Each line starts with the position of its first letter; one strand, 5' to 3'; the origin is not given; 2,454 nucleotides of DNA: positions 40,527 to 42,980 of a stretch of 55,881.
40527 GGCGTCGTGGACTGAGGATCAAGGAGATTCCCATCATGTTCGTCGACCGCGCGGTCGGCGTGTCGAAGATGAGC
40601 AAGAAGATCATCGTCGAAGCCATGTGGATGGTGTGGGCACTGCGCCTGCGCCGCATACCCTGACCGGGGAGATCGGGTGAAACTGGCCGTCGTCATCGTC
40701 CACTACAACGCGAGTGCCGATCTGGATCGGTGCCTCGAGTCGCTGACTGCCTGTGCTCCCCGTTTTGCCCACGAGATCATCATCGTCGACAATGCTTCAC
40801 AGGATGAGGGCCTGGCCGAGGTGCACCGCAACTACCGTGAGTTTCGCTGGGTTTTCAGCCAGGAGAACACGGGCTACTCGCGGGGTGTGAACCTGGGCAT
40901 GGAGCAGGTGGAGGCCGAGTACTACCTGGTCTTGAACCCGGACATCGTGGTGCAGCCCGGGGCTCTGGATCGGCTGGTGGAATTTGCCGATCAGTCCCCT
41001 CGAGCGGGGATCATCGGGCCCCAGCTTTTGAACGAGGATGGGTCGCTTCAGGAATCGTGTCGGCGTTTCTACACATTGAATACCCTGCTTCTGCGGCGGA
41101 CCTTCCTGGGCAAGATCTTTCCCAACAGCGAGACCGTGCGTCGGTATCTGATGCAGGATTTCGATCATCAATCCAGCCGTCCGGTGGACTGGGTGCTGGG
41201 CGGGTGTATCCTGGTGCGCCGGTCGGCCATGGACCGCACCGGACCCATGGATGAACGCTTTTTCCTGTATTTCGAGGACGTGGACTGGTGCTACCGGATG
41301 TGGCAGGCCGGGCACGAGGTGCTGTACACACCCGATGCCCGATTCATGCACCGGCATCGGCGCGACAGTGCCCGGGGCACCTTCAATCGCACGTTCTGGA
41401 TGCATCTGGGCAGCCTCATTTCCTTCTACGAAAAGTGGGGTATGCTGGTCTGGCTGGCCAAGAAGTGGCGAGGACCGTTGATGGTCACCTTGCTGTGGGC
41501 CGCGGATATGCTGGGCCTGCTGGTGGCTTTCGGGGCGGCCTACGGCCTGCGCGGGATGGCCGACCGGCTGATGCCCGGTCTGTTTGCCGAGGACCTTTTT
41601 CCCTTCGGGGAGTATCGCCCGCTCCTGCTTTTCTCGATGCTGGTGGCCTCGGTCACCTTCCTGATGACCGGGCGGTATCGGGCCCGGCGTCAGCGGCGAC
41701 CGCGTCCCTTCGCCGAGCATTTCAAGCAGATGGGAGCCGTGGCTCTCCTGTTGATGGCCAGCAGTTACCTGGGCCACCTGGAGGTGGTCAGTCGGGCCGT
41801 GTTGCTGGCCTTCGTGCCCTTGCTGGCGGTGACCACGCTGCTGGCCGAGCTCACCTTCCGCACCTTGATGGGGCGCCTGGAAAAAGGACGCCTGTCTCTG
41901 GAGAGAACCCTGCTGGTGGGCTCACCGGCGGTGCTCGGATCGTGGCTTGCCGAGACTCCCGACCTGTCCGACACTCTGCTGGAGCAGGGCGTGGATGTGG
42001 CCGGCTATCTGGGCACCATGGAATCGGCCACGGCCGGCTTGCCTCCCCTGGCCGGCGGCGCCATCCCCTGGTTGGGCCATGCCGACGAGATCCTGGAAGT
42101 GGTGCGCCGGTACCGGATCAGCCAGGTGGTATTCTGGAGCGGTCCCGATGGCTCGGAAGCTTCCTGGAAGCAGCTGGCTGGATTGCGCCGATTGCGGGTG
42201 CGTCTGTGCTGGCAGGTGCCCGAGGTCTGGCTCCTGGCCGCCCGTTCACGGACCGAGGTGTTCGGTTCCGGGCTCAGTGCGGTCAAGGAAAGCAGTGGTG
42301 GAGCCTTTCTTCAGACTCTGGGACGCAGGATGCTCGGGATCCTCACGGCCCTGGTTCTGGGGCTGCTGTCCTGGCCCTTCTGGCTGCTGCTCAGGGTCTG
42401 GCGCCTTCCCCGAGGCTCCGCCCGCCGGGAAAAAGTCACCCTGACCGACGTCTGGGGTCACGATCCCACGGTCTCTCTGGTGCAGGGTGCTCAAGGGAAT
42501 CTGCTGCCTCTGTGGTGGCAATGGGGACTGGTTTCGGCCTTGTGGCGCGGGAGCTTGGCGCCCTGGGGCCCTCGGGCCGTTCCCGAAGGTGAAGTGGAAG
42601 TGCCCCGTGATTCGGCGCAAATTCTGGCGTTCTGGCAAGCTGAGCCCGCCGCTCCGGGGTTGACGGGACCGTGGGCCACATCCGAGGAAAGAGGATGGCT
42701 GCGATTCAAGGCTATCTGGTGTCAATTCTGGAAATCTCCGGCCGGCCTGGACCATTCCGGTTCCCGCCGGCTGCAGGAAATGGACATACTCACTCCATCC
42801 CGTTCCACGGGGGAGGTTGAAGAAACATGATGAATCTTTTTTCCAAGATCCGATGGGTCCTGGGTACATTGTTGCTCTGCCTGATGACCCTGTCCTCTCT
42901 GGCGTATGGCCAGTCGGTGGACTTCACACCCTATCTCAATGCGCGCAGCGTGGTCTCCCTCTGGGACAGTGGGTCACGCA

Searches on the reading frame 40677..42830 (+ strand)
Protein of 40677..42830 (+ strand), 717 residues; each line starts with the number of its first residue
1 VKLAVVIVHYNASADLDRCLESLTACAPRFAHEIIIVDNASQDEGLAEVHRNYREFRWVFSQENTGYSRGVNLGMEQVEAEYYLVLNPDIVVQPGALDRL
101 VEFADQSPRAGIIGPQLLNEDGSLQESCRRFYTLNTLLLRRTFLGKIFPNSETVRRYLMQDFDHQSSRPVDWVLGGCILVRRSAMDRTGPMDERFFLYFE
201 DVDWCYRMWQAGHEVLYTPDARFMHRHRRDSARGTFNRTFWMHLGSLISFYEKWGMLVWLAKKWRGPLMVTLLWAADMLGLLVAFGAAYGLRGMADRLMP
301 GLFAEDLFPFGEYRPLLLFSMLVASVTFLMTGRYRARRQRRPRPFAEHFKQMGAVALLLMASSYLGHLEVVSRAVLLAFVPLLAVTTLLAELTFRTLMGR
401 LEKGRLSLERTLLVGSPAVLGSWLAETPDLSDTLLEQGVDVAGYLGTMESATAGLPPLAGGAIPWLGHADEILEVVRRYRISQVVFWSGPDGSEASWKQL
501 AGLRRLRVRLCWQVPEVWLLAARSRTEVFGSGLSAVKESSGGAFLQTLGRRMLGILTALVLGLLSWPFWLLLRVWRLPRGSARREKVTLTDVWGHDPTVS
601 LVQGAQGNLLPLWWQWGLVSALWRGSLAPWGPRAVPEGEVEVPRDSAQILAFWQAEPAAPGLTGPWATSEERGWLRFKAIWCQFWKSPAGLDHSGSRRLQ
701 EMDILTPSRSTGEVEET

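Call 3: search_protein_families(library=pfam, proteins=[window:40677-42830:+], max_evalue=0.001)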
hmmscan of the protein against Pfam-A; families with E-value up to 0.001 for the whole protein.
window:40677-42830:+ (717 aa): 5 families
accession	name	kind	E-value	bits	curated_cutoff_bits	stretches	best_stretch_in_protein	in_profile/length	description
PF00535.33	Glycos_transf_2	-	4e-19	69.6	23.3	1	5-131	2-130/168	Glycosyl transferase family 2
PF13641.12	Glyco_tranf_2_3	-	6.5e-18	66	27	1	3-233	3-219/230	Glycosyltransferase like family 2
PF13727.12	CoA_binding_3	-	9.7e-05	22.9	25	1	331-484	3-145/175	CoA-binding domain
PF13712.12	Glyco_tranf_2_5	-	0.00025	21.3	27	1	63-216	37-178/210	Glycosyltransferase like family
PF10111.15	Glyco_tranf_2_2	-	0.00066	19.7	27.3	0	32-215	30-206/276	Glycosyltransferase like family 2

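Call 9: search_protein_families(library=ncbifam, proteins=[window:40677-42830:+], max_evalue=0.001)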
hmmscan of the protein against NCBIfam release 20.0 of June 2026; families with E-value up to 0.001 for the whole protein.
window:40677-42830:+ (717 aa): 16 families
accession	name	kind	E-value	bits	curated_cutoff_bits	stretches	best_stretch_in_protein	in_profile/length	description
TIGR03965.1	mycofact_glyco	equivalog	1.4e-21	77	280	2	167-231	223-286/467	mycofactocin biosynthesis glycosyltransferase MftF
TIGR03025.1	EPS_sugtrans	subfamily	9.5e-16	58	295.55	1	309-572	25-280/445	exopolysaccharide biosynthesis polyprenyl glycosylphosphotransferase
TIGR01556.1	rhamnosyltran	subfamily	3.2e-15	56.1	200.55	1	9-226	2-201/281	rhamnosyltransferase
NF041875.1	EPS_EpsD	equivalog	1.2e-13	51.2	370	1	3-121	1-121/325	exopolysaccharide biosynthesis glycosyltransferase EpsD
NF007482.0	PRK10073.1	equivalog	1e-11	44.5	423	1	2-106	7-112/334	glycosyltransferase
NF038302.1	EPS_HpsE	equivalog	2.1e-10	40.1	300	1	1-117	1-124/307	hormogonium polysaccharide biosynthesis glycosyltransferase HpsE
TIGR03937.1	PgaC_IcaA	equivalog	1.9e-09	37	422.3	1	3-113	47-159/407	poly-beta-1,6-N-acetyl-D-glucosamine synthase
TIGR03023.1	WcaJ_sugtrans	equivalog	3.4e-09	36.5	410.75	1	298-572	24-285/453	undecaprenyl-phosphate glucose phosphotransferase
TIGR04283.1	glyco_like_mftF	equivalog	9.6e-08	31.9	182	1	3-113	1-107/221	TIGR04283 family arsenosugar biosynthesis glycosyltransferase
NF047683.1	TeichurnBiosyTuaG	equivalog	7.3e-07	29.1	400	1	3-123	8-131/252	teichuronic acid biosynthesis protein TuaG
TIGR03111.1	glyc2_xrt_Gpos1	hypoth_equivalog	3e-06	26.3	363.95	1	3-134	51-186/439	TIGR03111 family XrtG-associated glycosyltransferase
NF050113.1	gal_furan_GlfT1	equivalog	1.6e-05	24.4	330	0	5-77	3-74/290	galactofuranosyltransferase GlfT1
NF050050.1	ProtGlycPglI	equivalog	5e-05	22.8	500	1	2-127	3-130/306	GalNAc(5)-diNAcBac-PP-undecaprenol beta-1,3-glucosyltransferase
TIGR04440.1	glyco_TIGR04440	domain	0.0001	22.1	70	1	2-109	1-111/215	TIGR00180 family glycosyltransferase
NF050819.1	PolSacchBiosHfsG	equivalog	0.0002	20.7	500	0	29-105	36-118/302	polysaccharide biosynthesis protein HfsG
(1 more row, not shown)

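Call 36: search_solved_structures(query=A3, max_evalue=1, show_alignments=0)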
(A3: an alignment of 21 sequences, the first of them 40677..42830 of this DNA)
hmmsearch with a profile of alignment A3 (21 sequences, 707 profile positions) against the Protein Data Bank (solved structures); distinct sequences matched with E-value up to 1: 56.
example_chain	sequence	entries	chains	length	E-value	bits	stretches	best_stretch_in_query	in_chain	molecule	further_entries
30wc_A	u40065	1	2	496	8.6e-24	86.9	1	265-695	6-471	Undecaprenyl-phosphate galactose phosphotransferase WbaP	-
9s7s_A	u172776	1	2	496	8.7e-24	86.9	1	265-695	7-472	UDP-Gal::undecaprenolphosphate Gal-1-P transferase WbaP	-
9s8l_A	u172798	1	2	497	8.8e-24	86.9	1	265-695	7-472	UDP-Gal::undecaprenolphosphate Gal-1-P transferase WbaP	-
30us_A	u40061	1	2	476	1.1e-23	86.6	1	265-694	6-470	UDP-Gal::undecaprenolphosphate Gal-1-P transferase WbaP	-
8t53_A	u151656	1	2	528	1.1e-19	73.4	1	268-695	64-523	Undecaprenyl-phosphate galactose phosphotransferase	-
2z87_A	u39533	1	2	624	4e-14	55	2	3-116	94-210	Chondroitin synthase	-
2z86_A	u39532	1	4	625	4e-14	55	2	3-116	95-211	Chondroitin synthase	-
6p61_A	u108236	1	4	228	1.2e-12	50.2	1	3-111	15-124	Glycosyltransferase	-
5tze_C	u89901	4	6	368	1.3e-12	50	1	1-107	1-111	Glycosyl transferase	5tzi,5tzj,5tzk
5tz8_A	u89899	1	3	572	2.9e-12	48.9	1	1-107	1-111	Glycosyl transferase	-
5mlz_A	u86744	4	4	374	1.1e-10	43.6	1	1-107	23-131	Dolichol monophosphate mannose synthase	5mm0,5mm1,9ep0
3l7m_A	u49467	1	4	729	2.3e-09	39.2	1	2-101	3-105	Teichoic acid biosynthesis protein F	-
3l7j_A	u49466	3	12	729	2.3e-09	39.2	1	2-101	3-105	Teichoic acid biosynthesis protein F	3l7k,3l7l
3l7i_A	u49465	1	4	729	2.4e-09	39.2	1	2-101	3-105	Teichoic acid biosynthesis protein F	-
5hea_A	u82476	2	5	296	3e-09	38.9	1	3-103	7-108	Putative glycosyltransferase (GalT1)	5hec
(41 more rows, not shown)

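Call 37: search_solved_structures(query=A3, max_evalue=1e-18, show_alignments=5)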
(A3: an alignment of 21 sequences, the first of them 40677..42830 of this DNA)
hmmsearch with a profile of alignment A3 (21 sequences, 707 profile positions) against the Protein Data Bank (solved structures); distinct sequences matched with E-value up to 1e-18: 5.
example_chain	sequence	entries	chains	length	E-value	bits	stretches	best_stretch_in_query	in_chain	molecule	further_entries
30wc_A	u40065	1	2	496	8.6e-24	86.9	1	265-695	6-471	Undecaprenyl-phosphate galactose phosphotransferase WbaP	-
9s7s_A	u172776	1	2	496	8.7e-24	86.9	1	265-695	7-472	UDP-Gal::undecaprenolphosphate Gal-1-P transferase WbaP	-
9s8l_A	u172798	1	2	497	8.8e-24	86.9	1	265-695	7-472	UDP-Gal::undecaprenolphosphate Gal-1-P transferase WbaP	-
30us_A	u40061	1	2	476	1.1e-23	86.6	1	265-694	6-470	UDP-Gal::undecaprenolphosphate Gal-1-P transferase WbaP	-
8t53_A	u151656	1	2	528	1.1e-19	73.4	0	268-695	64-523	Undecaprenyl-phosphate galactose phosphotransferase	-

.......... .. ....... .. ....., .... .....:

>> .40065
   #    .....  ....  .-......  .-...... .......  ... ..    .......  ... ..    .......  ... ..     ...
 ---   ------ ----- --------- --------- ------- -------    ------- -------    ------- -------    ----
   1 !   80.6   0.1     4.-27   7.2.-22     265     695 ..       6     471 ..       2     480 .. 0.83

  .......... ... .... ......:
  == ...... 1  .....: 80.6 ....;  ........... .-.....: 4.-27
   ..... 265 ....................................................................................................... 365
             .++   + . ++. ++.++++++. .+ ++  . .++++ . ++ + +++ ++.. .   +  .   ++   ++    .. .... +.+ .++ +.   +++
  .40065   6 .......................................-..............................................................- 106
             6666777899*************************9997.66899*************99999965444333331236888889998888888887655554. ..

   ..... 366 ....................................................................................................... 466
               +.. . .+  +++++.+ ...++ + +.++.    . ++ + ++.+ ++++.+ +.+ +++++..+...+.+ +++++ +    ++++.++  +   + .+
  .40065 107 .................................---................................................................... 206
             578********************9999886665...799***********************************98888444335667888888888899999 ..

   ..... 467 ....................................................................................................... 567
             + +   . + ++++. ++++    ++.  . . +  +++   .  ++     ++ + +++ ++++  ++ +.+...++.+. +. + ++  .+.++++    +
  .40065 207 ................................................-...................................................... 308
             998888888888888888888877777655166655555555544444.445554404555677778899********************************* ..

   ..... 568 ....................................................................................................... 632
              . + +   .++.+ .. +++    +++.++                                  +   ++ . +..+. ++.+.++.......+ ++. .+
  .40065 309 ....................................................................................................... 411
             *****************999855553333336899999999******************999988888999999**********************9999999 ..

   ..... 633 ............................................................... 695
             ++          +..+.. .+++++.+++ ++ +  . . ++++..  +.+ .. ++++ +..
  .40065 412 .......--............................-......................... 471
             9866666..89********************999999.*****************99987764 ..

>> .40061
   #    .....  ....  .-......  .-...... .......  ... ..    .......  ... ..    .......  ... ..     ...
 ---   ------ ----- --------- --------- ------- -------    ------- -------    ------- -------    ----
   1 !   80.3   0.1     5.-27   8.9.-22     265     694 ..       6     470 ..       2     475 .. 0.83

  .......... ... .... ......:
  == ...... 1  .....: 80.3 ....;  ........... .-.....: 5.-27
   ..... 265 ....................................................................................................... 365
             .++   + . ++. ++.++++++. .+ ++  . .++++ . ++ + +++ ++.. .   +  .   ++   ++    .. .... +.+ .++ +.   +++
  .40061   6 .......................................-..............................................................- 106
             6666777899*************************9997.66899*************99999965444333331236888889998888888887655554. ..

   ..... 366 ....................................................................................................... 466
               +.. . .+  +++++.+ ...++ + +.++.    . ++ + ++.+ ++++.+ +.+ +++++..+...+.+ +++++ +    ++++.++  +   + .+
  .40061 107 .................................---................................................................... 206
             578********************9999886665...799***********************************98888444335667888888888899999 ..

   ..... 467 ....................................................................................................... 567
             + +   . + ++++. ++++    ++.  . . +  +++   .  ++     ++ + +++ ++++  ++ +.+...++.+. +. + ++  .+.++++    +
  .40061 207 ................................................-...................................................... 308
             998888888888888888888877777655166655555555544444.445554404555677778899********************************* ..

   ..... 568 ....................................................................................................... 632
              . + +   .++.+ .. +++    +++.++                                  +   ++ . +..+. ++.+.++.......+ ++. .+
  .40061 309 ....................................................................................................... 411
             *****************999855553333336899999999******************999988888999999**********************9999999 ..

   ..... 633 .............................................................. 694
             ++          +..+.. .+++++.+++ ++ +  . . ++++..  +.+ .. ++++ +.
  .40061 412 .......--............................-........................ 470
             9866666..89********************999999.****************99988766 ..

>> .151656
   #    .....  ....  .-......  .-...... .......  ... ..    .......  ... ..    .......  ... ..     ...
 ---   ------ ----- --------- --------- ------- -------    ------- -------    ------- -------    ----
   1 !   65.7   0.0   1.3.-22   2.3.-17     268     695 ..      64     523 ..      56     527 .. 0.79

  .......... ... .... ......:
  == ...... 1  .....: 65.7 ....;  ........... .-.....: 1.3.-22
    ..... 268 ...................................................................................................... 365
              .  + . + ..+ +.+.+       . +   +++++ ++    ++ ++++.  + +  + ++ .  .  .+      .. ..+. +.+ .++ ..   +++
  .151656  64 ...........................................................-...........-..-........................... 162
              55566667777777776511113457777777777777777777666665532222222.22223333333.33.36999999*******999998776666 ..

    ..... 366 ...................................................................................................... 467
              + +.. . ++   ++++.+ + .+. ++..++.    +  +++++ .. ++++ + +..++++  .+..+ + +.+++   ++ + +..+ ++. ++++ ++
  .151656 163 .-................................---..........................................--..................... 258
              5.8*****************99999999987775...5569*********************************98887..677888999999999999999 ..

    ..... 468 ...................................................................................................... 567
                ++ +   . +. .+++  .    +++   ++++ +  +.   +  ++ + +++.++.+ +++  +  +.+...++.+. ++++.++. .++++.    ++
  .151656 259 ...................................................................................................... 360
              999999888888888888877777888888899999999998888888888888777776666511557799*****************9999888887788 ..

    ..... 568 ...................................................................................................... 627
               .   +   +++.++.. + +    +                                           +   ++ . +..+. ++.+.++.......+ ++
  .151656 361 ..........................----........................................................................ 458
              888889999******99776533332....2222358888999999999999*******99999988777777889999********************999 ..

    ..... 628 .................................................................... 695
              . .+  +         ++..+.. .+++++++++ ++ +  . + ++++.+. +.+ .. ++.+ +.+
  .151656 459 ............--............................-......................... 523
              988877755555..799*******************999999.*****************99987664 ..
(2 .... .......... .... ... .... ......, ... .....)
